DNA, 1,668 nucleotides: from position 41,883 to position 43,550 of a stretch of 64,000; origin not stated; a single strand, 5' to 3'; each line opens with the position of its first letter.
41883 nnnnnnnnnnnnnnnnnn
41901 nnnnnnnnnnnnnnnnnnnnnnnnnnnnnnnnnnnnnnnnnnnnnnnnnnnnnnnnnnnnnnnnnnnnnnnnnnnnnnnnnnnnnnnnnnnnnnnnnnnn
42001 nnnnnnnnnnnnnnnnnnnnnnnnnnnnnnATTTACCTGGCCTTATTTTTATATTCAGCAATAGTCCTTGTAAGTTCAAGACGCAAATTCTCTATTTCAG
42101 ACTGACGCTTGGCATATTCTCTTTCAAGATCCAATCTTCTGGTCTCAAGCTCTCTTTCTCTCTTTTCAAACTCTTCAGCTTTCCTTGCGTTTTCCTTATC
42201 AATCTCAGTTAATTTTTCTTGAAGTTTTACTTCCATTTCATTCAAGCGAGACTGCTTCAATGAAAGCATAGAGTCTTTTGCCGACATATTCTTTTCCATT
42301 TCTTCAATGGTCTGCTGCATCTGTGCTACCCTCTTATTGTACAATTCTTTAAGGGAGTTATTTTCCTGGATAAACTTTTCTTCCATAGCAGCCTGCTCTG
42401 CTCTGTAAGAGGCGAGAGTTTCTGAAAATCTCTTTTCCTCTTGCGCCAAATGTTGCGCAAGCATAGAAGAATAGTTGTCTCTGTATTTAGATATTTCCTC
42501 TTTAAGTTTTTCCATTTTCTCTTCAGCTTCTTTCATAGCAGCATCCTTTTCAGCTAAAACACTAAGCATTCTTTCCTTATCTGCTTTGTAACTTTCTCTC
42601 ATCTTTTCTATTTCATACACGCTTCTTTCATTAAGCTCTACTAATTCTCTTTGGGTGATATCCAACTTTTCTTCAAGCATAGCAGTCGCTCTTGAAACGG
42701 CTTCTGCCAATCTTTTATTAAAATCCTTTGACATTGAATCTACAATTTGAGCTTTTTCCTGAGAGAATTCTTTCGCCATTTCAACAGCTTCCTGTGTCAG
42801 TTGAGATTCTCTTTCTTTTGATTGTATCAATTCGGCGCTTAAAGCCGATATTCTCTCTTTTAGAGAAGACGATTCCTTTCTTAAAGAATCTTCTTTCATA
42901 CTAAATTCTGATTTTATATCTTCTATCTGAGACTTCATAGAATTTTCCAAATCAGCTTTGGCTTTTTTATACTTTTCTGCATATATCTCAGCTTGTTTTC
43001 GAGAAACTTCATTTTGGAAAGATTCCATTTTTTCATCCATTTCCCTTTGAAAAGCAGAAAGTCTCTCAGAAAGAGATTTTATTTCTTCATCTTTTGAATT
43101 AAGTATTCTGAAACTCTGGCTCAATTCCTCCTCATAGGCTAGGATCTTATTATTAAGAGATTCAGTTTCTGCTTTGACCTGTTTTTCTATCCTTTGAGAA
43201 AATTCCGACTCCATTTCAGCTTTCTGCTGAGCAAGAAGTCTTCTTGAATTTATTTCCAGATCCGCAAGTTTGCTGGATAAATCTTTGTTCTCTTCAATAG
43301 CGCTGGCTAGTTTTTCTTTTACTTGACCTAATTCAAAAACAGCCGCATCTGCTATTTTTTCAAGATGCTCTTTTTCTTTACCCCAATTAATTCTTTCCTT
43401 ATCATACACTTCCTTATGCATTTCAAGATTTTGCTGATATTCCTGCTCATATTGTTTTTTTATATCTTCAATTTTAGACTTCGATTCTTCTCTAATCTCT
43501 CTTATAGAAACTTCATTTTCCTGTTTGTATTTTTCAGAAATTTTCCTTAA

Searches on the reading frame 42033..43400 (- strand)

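Call 38: search_protein_families(library=ncbifam, proteins=[window:42033-43400:-], max_evalue=1)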
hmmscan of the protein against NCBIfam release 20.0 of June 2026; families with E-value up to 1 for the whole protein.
window:42033-43400:- (455 aa): 5 families
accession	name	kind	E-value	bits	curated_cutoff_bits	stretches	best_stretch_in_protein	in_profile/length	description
TIGR02168.1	SMC_prok_B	equivalog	0.0016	16.3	567.35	2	230-451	722-941/1181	chromosome segregation protein SMC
TIGR02169.1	SMC_prok_A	equivalog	0.0018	16.1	729.4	2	317-446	249-377/1165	chromosome segregation protein SMC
NF033914.0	antiphage_ZorA_1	subfamily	0.025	12.9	190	1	98-283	392-577/619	anti-phage ZorAB system protein ZorA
NF045780.1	TrlF_fam_ATP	equivalog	0.2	10.3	350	1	242-450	475-684/944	TrlF family AAA-like ATPase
NF006386.0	PRK08633.1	equivalog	0.38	8.3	1221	1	173-237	588-650/1147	acyl-[ACP]--phospholipid O-acyltransferase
